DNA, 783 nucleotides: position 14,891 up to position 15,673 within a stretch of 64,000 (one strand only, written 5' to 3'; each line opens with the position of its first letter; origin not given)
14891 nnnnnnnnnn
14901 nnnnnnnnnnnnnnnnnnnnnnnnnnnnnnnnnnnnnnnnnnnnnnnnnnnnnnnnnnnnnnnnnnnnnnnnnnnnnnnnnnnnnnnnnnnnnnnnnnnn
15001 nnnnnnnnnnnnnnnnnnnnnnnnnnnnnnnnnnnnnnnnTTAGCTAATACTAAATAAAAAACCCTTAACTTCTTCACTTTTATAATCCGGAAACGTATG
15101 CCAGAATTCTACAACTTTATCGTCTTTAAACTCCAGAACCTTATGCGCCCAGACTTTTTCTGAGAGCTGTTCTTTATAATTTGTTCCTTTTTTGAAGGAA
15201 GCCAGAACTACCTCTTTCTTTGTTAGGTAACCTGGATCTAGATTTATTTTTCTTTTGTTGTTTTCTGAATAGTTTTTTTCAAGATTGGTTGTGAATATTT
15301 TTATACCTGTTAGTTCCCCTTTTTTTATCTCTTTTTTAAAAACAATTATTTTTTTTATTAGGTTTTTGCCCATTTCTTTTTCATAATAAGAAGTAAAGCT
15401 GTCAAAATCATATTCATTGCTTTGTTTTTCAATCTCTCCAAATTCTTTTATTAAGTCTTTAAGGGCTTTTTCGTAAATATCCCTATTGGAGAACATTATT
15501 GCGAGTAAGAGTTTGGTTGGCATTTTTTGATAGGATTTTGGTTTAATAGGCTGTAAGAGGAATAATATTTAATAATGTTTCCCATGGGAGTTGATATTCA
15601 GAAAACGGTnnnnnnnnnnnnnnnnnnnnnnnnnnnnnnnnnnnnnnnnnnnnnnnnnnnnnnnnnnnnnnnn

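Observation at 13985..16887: Complete c-di-GMP turnover module (GGDEF with I-site, DUF4416, GAF-HD-GYP) in an archaeal genome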

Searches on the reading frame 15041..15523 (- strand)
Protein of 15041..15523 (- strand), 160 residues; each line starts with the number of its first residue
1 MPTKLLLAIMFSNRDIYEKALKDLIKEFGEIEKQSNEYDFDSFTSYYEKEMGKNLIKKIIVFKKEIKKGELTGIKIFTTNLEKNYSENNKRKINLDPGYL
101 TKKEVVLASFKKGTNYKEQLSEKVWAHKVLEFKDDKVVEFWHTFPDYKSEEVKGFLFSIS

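Call 4: search_protein_families(library=pfam, proteins=[window:15041-15523:-], max_evalue=0.01)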
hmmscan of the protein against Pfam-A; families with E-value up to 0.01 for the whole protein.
window:15041-15523:- (160 aa): 1 family
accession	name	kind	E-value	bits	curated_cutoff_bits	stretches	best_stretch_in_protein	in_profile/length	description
PF14385.11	DUF4416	-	4.3e-42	144.2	27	1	2-157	2-156/162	Domain of unknown function (DUF4416)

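Call 14: list_cluster_members(proteins=[P0001, window:15041-15523:-, window:15610-16887:-, window:29481-30032:+, window:38887-39975:-])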
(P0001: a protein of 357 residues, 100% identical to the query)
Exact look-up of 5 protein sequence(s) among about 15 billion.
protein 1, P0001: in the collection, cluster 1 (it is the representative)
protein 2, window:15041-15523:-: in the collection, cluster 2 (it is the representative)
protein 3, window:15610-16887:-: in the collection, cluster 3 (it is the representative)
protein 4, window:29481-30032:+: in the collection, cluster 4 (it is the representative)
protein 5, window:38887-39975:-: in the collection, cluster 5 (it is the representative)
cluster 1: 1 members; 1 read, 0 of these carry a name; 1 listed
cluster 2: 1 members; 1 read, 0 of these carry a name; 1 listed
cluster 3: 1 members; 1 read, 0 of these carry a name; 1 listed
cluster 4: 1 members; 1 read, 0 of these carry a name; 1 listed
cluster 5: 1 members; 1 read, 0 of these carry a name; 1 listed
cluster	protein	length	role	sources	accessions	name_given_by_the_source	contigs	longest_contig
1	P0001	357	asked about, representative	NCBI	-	-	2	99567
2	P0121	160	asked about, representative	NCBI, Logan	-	-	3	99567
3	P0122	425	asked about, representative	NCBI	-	-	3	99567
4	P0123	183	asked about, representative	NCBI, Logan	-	-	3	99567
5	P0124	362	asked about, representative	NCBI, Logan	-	-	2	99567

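Call 19: search_protein_families(library=ncbifam, proteins=[window:15041-15523:-], max_evalue=0.01)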
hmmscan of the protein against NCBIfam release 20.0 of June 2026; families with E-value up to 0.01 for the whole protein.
window:15041-15523:- (160 aa): 0 families

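Call 23: find_homologous_proteins(query=window:15041-15523:-, max_evalue=0.00001)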
Query window:15041-15523:- (160 aa): 287 proteins with E <= 0.00001 among 338 candidates; the best 120 are listed.
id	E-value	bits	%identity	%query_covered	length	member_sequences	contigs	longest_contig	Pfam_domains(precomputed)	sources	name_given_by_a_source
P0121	7.8e-97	339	100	100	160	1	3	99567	PF14385.12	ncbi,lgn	-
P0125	7.8e-74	265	77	99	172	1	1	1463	PF14385.12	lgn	-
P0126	8.4e-62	226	65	94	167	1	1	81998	PF14385.12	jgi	jgi:hypothetical protein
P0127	3.5e-59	217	67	98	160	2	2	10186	PF14385.12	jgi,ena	-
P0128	8.7e-58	213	61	99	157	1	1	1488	PF14385.12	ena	-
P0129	2.3e-57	211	61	93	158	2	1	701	PF14385.12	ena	-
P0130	2.7e-57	211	69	86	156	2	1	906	PF14385.12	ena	-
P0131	1.3e-56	209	61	100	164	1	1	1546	PF14385.12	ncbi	-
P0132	7.0e-56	207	62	90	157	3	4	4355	PF14385.12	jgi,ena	-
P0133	8.7e-56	206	58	99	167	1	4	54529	PF14385.12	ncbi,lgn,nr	ncbi:DUF4416 family protein [Candidatus Woesearchaeota archaeon]|nr:DUF4416 family protein [Candidat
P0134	1.3e-55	206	64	93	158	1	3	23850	PF14385.12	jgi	-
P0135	1.7e-55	205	63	96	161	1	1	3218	PF14385.12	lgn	-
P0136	7.6e-55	203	64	96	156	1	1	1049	PF14385.12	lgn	-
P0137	9.3e-55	203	61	93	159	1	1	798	PF14385.12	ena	-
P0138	1.9e-54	202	58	96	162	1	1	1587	PF14385.12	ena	-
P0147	1.9e-53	199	62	93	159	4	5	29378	PF14385.12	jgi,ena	-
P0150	5.4e-53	197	60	93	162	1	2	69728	PF14385.12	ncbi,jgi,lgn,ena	-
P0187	9.2e-49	183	60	98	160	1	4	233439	PF14385.12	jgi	-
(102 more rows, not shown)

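Call 32: search_protein_families(library=pfam, proteins=[L004:5749-6795:-, L005:10469-11359:-, L008:4040-4849:-, L010:10461-12620:-, L011:10476-11351:-, L015:584-2422:-, L004:7014-8768:-, L008:2111-3394:+, L009:8805-9977:+, L006:1666-2598:+], max_evalue=0.001)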
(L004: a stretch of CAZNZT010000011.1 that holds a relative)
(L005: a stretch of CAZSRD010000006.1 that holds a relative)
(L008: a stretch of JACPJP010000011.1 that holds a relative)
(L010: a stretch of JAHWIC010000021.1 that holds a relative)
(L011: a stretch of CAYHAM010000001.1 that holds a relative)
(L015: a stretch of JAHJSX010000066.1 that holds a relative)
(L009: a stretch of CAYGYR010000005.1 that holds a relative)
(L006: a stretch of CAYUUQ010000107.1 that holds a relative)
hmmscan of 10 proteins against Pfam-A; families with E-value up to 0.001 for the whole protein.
L004:5749-6795:- (348 aa): 1 family
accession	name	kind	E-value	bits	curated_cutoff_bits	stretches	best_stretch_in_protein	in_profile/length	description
PF00990.26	GGDEF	-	4e-20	72.7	23.8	1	135-247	3-104/161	Diguanylate cyclase, GGDEF domain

L005:10469-11359:- (296 aa): 2 families
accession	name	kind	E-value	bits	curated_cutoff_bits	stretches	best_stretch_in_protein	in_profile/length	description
PF00072.30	Response_reg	-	2.9e-28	98.7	30.2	1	14-128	1-110/111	Response regulator receiver domain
PF00990.26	GGDEF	-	3.3e-27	95.7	23.8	1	146-292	2-157/161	Diguanylate cyclase, GGDEF domain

L008:4040-4849:- (269 aa): 4 families
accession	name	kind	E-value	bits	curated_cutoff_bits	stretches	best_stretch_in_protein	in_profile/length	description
PF00990.26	GGDEF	-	1.4e-19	70.9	23.8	1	115-265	1-155/161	Diguanylate cyclase, GGDEF domain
PF13426.13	PAS_9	-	3.3e-07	31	27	1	4-111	3-100/103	PAS domain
PF08448.16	PAS_4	-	3.7e-06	27.6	23.1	1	2-110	5-107/110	PAS fold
PF00989.32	PAS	-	4.7e-05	23.8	22.6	1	4-105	13-106/113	PAS fold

L010:10461-12620:- (719 aa): 2 families
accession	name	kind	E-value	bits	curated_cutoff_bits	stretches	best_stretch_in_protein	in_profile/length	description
PF24096.1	DUF7379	-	3.6e-06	27.5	33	1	314-426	2-118/191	Domain of unknown function (DUF7379)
PF12697.13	Abhydrolase_6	-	8.1e-06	27.1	26.3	1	314-417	2-93/217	Alpha/beta hydrolase family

L011:10476-11351:- (291 aa): 12 families
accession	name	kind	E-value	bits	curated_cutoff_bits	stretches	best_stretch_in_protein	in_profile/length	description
PF12146.15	Hydrolase_4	-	3.1e-19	69.7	27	2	63-172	2-112/239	Serine aminopeptidase, S33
PF00561.26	Abhydrolase_1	-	3.6e-13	50.2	25.8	1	66-158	1-90/245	alpha/beta hydrolase fold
PF00326.27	Peptidase_S9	-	6.7e-10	39.3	22.6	1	120-289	44-208/213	Prolyl oligopeptidase family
PF20408.4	Abhydrolase_11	-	2.7e-09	37.5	27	1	221-278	119-175/193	Alpha/beta hydrolase domain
PF20434.5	BD-FAE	-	6.3e-08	32.8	26.8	1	56-251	4-211/215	BD-FAE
PF12697.13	Abhydrolase_6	-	9.8e-07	30.1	26.3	1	68-270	1-206/217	Alpha/beta hydrolase family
PF06500.17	FrsA-like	-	1e-06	28.3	22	1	38-287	168-409/414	Esterase FrsA-like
PF02129.25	Peptidase_S15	-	1.1e-06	29.1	23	1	100-189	57-151/262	X-Pro dipeptidyl-peptidase (S15 family)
PF03959.19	FSH1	-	1.3e-05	25.4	21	1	88-263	61-195/211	Serine hydrolase (FSH1)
PF02230.22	Abhydrolase_2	-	0.00048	20.5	23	0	223-272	150-203/217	Phospholipase/Carboxylesterase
PF05728.18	UPF0227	-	0.00062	20.1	21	0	129-282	51-185/187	Uncharacterised protein family (UPF0227)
PF01738.24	DLH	-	0.00092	19.3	21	0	220-275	134-193/217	Dienelactone hydrolase family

L015:584-2422:- (612 aa): 11 families
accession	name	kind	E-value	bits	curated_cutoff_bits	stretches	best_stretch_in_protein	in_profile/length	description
PF08448.16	PAS_4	-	7.9e-33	113.4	23.1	3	30-145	1-110/110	PAS fold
PF13426.13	PAS_9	-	1.4e-28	99.7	27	2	36-141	3-102/103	PAS domain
PF02518.31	HATPase_c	-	4.6e-24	85.4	26.4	1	508-610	7-110/111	Histidine kinase-, DNA gyrase B-, and HSP90-like ATPase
PF00989.32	PAS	-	4.9e-17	62.4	22.6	1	25-139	2-112/113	PAS fold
PF08447.18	PAS_3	-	5.6e-08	33.4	25.6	0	305-365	25-85/89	PAS fold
PF13188.13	PAS_8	-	5.8e-07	29.6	21.8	0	24-71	1-44/65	PAS domain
PF00512.31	HisKA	-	3.8e-06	27.3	26.9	1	396-458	2-65/66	His Kinase A (phospho-acceptor) domain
PF13581.12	HATPase_c_2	-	5e-06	27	27.4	1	509-585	38-110/127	Histidine kinase-like ATPase domain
PF12282.15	GAF_PdtaS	-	8.5e-06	26.1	23.7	0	90-155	81-143/145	Histidine kinase PdtaS, GAF domain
PF12860.13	PAS_7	-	8.4e-05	23.1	27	0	30-147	1-114/115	PAS fold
PF02335.20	Cytochrom_C552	-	0.00023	20.7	24.1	0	192-232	162-200/438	Cytochrome c552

L004:7014-8768:- (584 aa): 4 families
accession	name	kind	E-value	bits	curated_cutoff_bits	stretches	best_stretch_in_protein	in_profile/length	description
PF01068.26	DNA_ligase_A_M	-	6.2e-59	199.5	26.2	1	248-447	2-204/204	ATP dependent DNA ligase domain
PF04675.19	DNA_ligase_A_N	-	1.9e-43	149.1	24.6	1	3-175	2-173/174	DNA ligase N terminus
PF04679.21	DNA_ligase_A_C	-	7.4e-15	55.6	27.5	1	467-562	1-93/94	ATP dependent DNA ligase C terminal region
PF09414.15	RNA_ligase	-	0.00071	20.2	27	0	267-432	3-160/171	RNA ligase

L008:2111-3394:+ (427 aa): 1 family
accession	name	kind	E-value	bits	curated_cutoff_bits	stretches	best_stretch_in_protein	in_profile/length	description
PF00909.26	Ammonium_transp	-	9.3e-122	407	23.2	1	32-426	1-399/399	Ammonium Transporter Family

L009:8805-9977:+ (390 aa): 3 families
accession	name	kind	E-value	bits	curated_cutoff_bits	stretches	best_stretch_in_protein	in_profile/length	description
PF00069.31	Pkinase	-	2e-37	129.5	31.7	1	18-247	1-219/263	Protein kinase domain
PF07714.23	PK_Tyr_Ser-Thr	-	3.9e-23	82.5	23.1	1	20-229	3-208/258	Protein tyrosine and serine/threonine kinase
PF03109.22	ABC1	-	9.8e-05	22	22.9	0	101-155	164-216/244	ABC1 atypical kinase-like domain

L006:1666-2598:+ (310 aa): 0 families

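Call 35: search_protein_families(library=pfam, proteins=[L014:10507-11376:+, L026:11395-11685:+, L018:4660-5313:+, L019:2738-3514:+, L019:3447-4817:+, L019:4956-5639:+, L048:4890-5984:+, L029:3-1208:+, L028:11118-12161:-, L019:5593-6417:+], max_evalue=0.001)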
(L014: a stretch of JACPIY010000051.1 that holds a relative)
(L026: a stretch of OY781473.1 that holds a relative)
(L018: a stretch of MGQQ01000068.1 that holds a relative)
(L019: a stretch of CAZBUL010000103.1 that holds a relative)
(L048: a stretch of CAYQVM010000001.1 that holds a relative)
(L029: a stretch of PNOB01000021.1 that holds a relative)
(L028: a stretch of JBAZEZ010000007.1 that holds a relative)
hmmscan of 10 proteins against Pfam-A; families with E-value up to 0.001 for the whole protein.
L014:10507-11376:+ (289 aa): 3 families
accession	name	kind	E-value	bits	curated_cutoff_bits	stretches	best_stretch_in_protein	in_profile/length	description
PF08340.16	YicC-like_C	-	1.7e-40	138.4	27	1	171-289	2-120/120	Endoribonuclease YicC-like, C-terminal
PF03755.18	YicC-like_N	-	5.7e-32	111.7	25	1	1-153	1-155/156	Endoribonuclease YicC-like, N-terminal region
PF08269.17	dCache_2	-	9.8e-05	22.1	26.5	1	125-204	19-96/298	Cache domain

L026:11395-11685:+ (96 aa): 1 family
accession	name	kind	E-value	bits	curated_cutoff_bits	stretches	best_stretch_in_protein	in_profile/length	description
PF04025.18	RemA-like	-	4.3e-34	116.9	26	1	13-85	1-73/73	Extracellular matrix regulatory protein A-like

L018:4660-5313:+ (217 aa): 5 families
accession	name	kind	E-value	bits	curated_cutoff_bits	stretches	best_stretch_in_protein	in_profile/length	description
PF00625.27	Guanylate_kin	-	1.9e-45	155.3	25.2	1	16-190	5-179/182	Guanylate kinase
PF13401.12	AAA_22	-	0.00028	21.7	27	1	13-53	5-45/130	AAA domain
PF03266.21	NTPase_1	-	0.0005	20.4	23.9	1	16-64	2-52/168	NTPase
PF13191.12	AAA_16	-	0.00056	20.9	32.6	1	8-40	19-51/167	AAA ATPase domain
PF25199.1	nSTAND_NTPase5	-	0.00061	20.1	34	0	6-46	34-75/145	Novel STAND NTPase 5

L019:2738-3514:+ (258 aa): 2 families
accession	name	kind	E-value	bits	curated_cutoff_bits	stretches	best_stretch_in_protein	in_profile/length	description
PF00588.24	SpoU_methylase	-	1.9e-38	132.2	29.7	1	107-247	2-142/142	SpoU rRNA Methylase family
PF08032.17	SpoU_sub_bind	-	2.9e-15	56.8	22.8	1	14-88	1-74/76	RNA 2'-O ribose methyltransferase substrate binding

L019:3447-4817:+ (456 aa): 1 family
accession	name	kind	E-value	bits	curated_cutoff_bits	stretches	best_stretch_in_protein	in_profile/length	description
PF00180.25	Iso_dh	-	3e-93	313.3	27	1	71-449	2-347/348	Isocitrate/isopropylmalate dehydrogenase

L019:4956-5639:+ (227 aa): 2 families
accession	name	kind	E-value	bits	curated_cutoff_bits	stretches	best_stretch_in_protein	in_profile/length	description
PF00156.33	Pribosyltran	-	5.7e-06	26.2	26.3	1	184-225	83-124/158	Phosphoribosyl transferase domain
PF18912.6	DZR_2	-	2.2e-05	24.6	27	1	4-42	21-55/56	Double zinc ribbon domain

L048:4890-5984:+ (364 aa): 4 families
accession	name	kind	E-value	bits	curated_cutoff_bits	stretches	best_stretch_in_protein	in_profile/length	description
PF24621.2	DHQS_C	-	2.2e-42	144.9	27.6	1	183-327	1-143/144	3-dehydroquinate synthase C-terminal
PF01761.26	DHQ_synthase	-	9.7e-42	141.7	24.2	1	70-181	3-114/115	3-dehydroquinate synthase N-terminal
PF13685.12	Fe-ADH_2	-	2.5e-10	41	28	1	17-133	1-108/149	Iron-containing alcohol dehydrogenase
PF00465.25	Fe-ADH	-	2.4e-07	30.9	31.3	1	16-132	4-130/168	Iron-containing alcohol dehydrogenase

L029:3-1208:+ (401 aa): 3 families
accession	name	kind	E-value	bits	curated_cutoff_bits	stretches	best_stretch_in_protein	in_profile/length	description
PF00294.29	PfkB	-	8.7e-27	94.7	25.8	1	5-217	84-297/302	pfkB family carbohydrate kinase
PF01467.32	CTP_transf_like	-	2.5e-19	70.2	21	1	264-360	1-101/133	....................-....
PF08543.17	Phos_pyr_kin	-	1.3e-07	31.7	27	1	101-203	119-225/246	Phosphomethylpyrimidine kinase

L028:11118-12161:- (347 aa): 1 family
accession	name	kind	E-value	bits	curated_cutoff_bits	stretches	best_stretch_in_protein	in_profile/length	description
PF04055.27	Radical_SAM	-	1.1e-20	75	29.5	1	86-236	3-158/166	Radical SAM superfamily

L019:5593-6417:+ (274 aa): 1 family
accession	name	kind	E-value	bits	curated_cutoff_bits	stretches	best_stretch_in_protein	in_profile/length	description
PF02578.20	Cu-oxidase_4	-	7.6e-66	222.4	22.9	1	45-271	1-237/238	Multi-copper polyphenol oxidoreductase laccase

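Call 40: find_encoding_contigs(protein=P0126, flank=8000, max_places=3)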
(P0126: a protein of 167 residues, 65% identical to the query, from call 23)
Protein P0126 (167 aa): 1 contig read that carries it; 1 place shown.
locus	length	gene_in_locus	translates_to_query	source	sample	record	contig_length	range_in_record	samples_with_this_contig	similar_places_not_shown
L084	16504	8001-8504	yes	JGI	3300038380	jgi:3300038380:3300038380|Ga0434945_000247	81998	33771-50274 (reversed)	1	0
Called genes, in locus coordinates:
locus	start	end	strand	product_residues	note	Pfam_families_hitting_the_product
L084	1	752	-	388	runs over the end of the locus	PF00202:Aminotran_3, PF01053:Cys_Met_Meta_PP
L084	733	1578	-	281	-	PF00696:AA_kinase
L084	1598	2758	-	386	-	PF01960:ArgJ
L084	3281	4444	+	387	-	PF18911:PKD_4 (faint), PF00801:PKD (weak), PF17963:Big_9 (weak)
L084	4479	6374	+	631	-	PF00801:PKD (faint), PF05345:He_PIG (faint), PF17803:Cadherin_4 (faint), PF17963:Big_9 (faint), PF18911:PKD_4 (weak)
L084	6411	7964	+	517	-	PF00271:Helicase_C, PF21280:Helicase_dom4_arc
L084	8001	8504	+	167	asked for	PF14385:DUF4416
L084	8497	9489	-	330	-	PF00990:GGDEF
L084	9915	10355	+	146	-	-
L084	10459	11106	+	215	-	-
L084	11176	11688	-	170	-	-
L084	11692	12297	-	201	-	-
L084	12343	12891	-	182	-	-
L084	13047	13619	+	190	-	PF01997:Translin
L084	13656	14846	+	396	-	PF01702:TGT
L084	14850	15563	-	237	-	PF02592:Vut_1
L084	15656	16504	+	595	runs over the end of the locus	PF01336:tRNA_anti-codon, PF00152:tRNA-synt_2, PF02938:GAD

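Call 41: find_encoding_contigs(protein=P0127, flank=8000, max_places=3)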
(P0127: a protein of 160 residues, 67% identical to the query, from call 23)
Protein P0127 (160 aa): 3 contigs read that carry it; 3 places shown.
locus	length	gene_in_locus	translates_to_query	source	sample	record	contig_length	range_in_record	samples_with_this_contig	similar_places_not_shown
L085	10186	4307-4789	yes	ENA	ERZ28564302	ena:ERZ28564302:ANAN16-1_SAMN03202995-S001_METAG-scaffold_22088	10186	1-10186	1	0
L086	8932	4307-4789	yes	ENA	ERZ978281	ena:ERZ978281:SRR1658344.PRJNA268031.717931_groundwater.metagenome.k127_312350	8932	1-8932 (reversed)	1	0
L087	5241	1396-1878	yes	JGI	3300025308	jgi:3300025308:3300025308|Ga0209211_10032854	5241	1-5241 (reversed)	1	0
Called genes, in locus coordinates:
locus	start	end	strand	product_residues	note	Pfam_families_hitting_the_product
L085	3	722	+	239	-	?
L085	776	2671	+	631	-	PF00801:PKD (faint), PF05345:He_PIG (faint), PF18911:PKD_4 (faint), PF17803:Cadherin_4 (weak), PF17963:Big_9 (weak)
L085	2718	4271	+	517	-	PF00271:Helicase_C, PF21280:Helicase_dom4_arc, PF14520:HHH_5 (weak)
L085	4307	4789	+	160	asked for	PF14385:DUF4416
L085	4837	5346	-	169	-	PF00072:Response_reg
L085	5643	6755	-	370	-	PF00091:Tubulin, PF12327:FtsZ_C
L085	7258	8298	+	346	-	PF13528:Glyco_trans_1_3, PF04101:Glyco_tran_28_C (weak)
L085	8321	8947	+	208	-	-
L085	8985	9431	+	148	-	-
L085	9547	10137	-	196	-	PF01944:SpoIIM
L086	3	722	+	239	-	?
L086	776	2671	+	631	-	PF00801:PKD (faint), PF05345:He_PIG (faint), PF18911:PKD_4 (faint), PF17803:Cadherin_4 (weak), PF17963:Big_9 (weak)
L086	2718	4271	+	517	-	PF00271:Helicase_C, PF21280:Helicase_dom4_arc, PF14520:HHH_5 (weak)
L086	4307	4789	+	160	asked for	PF14385:DUF4416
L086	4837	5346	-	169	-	PF00072:Response_reg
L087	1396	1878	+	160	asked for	PF14385:DUF4416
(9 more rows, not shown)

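Call 50: find_encoding_contigs(protein=P0134, flank=5000, max_places=2)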
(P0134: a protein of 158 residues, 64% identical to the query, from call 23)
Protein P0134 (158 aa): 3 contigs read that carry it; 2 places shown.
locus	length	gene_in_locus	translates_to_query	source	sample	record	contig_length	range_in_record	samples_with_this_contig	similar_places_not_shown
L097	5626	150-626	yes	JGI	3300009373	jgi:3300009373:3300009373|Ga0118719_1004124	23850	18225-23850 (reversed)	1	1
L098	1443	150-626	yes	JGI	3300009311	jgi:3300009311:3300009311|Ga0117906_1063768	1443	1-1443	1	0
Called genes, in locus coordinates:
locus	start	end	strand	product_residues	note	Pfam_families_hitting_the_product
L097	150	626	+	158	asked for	PF14385:DUF4416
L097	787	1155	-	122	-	PF25212:HVO_A0114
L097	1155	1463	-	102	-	PF20126:TumE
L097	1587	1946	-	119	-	-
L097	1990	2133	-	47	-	-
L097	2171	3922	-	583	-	PF04675:DNA_ligase_A_N, PF01068:DNA_ligase_A_M, PF04679:DNA_ligase_A_C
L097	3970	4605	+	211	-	PF00881:Nitroreductase, PF14512:TM1586_NiRdase (faint), PF00881:Nitroreductase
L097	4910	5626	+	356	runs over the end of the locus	PF00091:Tubulin, PF12327:FtsZ_C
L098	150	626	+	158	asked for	PF14385:DUF4416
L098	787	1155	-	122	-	PF25212:HVO_A0114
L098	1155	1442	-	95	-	PF20126:TumE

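Call 51: find_encoding_contigs(protein=P0147, flank=5000, max_places=2)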
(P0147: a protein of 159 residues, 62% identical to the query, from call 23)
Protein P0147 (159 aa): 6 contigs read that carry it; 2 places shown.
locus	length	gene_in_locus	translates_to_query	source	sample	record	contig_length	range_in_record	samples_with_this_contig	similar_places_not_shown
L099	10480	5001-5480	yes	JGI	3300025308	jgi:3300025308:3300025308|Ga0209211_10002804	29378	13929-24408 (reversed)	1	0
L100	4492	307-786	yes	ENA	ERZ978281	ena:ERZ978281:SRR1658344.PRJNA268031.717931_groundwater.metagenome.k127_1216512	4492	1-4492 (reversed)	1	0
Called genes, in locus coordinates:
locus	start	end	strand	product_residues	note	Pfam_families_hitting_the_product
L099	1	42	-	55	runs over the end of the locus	-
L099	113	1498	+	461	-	PF19410:DUF5980 (faint), PF10099:RskA_C (faint), PF17963:Big_9 (faint), PF18911:PKD_4 (faint), PF00801:PKD (faint), PF05345:He_PIG (faint), PF16820:PKD_3 (faint)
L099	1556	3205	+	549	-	PF05345:He_PIG (faint), PF17892:Cadherin_5 (faint), PF00801:PKD (faint), PF18911:PKD_4 (faint), PF21027:Sde0182_C (faint), PF19410:DUF5980 (faint), PF17963:Big_9 (weak), PF17803:Cadherin_4 (weak)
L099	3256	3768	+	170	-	PF00271:Helicase_C (weak)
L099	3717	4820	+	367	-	PF21280:Helicase_dom4_arc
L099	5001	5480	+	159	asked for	PF14385:DUF4416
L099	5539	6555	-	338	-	PF00990:GGDEF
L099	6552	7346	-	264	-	-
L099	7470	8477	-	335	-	PF13487:HD_5, PF01966:HD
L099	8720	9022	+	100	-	-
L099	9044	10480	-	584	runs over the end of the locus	PF04675:DNA_ligase_A_N, PF01068:DNA_ligase_A_M, PF04679:DNA_ligase_A_C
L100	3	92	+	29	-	?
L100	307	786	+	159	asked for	PF14385:DUF4416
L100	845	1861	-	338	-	PF00990:GGDEF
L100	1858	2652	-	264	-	-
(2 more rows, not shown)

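Call 52: find_encoding_contigs(protein=P0150, flank=5000, max_places=2)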
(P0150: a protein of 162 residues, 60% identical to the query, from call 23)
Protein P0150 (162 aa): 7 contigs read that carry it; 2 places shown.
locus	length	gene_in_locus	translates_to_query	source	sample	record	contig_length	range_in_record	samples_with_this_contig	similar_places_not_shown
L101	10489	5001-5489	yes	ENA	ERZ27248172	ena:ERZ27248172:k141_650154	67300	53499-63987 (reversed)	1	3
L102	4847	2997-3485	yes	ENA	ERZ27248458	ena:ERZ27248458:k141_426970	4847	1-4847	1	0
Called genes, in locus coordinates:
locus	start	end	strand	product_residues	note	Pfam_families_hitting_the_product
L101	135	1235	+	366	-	PF17803:Cadherin_4 (faint), PF17963:Big_9 (faint), PF18911:PKD_4 (faint), PF00801:PKD (faint), PF05345:He_PIG (faint), PF19410:DUF5980 (faint)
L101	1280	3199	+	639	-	PF17963:Big_9 (faint), PF00801:PKD (faint), PF12733:Cadherin-like (faint), PF17803:Cadherin_4 (faint), PF05345:He_PIG (faint), PF18911:PKD_4 (faint)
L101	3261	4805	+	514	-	PF00271:Helicase_C, PF21280:Helicase_dom4_arc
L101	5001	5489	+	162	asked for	PF14385:DUF4416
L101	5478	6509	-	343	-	PF00990:GGDEF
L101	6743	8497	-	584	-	PF04675:DNA_ligase_A_N, PF01068:DNA_ligase_A_M, PF04679:DNA_ligase_A_C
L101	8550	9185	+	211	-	PF00881:Nitroreductase, PF14512:TM1586_NiRdase (weak), PF00881:Nitroreductase, PF14512:TM1586_NiRdase (weak)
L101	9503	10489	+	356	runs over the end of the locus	PF00091:Tubulin, PF12327:FtsZ_C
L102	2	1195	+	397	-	?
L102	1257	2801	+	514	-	PF00271:Helicase_C, PF21280:Helicase_dom4_arc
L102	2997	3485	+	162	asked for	PF14385:DUF4416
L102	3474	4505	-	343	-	PF00990:GGDEF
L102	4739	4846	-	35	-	?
